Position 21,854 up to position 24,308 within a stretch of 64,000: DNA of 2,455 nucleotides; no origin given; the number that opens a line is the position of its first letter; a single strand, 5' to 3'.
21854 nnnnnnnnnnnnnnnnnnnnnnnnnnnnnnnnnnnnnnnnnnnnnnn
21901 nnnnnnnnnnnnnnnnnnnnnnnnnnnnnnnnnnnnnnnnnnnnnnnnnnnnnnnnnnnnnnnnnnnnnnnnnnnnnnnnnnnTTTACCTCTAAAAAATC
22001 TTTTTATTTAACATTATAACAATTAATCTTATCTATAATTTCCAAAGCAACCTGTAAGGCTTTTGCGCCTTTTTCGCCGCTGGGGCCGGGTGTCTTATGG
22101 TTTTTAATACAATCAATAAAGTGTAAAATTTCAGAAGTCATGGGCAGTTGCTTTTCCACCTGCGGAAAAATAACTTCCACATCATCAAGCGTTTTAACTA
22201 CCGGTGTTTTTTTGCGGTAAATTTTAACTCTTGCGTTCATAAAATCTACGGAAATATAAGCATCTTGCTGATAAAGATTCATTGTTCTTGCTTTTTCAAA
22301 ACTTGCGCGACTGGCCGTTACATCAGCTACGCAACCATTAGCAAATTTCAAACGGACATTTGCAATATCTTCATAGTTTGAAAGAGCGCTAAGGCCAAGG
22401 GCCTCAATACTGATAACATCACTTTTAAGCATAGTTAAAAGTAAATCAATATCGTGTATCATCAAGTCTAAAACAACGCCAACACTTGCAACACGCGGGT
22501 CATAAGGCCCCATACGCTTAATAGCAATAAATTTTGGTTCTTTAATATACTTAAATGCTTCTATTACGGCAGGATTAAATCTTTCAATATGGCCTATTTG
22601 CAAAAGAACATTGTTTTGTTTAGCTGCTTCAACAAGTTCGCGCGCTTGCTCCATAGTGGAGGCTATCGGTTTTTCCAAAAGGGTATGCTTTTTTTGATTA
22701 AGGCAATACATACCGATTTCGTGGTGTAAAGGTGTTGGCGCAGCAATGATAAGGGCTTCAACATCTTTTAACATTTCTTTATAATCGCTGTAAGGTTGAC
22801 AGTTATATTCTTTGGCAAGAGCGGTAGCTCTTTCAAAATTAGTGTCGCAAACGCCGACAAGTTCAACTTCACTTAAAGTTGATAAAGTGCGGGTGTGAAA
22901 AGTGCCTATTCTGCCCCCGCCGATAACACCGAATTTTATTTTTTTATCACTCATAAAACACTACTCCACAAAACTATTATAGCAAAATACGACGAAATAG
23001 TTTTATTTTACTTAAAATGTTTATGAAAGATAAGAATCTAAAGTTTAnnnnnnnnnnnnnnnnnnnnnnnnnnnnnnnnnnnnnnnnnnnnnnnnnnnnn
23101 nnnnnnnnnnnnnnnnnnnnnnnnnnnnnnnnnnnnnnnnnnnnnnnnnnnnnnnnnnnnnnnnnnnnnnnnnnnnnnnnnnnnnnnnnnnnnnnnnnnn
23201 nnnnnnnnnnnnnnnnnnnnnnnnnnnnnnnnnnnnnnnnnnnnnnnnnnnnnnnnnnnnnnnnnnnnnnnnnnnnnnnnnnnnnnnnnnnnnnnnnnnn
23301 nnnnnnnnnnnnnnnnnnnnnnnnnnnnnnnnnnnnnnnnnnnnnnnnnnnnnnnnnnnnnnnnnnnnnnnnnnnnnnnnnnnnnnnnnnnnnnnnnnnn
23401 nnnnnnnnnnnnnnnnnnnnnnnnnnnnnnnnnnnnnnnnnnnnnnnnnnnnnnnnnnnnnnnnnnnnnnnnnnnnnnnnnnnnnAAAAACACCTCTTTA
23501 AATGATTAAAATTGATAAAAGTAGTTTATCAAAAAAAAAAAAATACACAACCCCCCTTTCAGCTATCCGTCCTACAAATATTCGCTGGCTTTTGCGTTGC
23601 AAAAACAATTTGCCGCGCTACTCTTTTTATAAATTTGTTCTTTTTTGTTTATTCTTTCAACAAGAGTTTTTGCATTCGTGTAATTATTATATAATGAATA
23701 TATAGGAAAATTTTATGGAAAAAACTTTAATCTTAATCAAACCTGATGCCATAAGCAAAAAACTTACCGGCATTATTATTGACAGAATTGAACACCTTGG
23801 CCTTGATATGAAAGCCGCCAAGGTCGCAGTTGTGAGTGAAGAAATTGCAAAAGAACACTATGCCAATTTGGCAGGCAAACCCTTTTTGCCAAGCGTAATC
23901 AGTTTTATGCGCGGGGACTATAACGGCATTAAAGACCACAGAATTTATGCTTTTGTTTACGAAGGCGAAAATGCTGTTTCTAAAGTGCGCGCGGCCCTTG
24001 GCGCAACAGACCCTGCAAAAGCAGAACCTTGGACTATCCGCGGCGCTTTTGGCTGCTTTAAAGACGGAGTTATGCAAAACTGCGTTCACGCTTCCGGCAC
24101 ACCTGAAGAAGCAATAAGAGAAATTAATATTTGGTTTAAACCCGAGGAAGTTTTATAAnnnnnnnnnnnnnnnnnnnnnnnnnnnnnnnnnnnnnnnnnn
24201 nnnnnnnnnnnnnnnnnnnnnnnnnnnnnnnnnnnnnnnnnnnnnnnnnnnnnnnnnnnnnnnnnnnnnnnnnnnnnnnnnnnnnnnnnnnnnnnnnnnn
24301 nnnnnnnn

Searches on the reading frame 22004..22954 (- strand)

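Call 52: search_protein_families(library=pfam, proteins=[window:22004-22954:-], max_evalue=0.00001)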
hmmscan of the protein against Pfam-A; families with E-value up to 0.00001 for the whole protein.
window:22004-22954:- (316 aa): 3 families
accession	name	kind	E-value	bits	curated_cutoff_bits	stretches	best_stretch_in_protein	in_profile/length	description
PF01408.29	GFO_IDH_MocA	-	6.4e-31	108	24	1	6-122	1-120/120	Oxidoreductase family, NAD-binding Rossmann fold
PF22725.1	GFO_IDH_MocA_C3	-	2.7e-10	40.8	27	1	152-226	38-115/124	GFO/IDH/MocA C-terminal domain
PF02894.22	GFO_IDH_MocA_C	-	5e-06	26.9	22.9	0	154-303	36-203/218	Oxidoreductase family, C-terminal alpha/beta domain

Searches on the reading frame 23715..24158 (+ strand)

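Call 52: search_protein_families(library=pfam, proteins=[window:23715-24158:+], max_evalue=0.00001)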
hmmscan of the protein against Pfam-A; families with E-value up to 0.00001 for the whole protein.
window:23715-24158:+ (147 aa): 1 family
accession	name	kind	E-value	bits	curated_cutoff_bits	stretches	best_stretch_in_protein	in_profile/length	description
PF00334.24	NDK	-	6.8e-39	133.3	27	1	2-146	1-135/135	Nucleoside diphosphate kinase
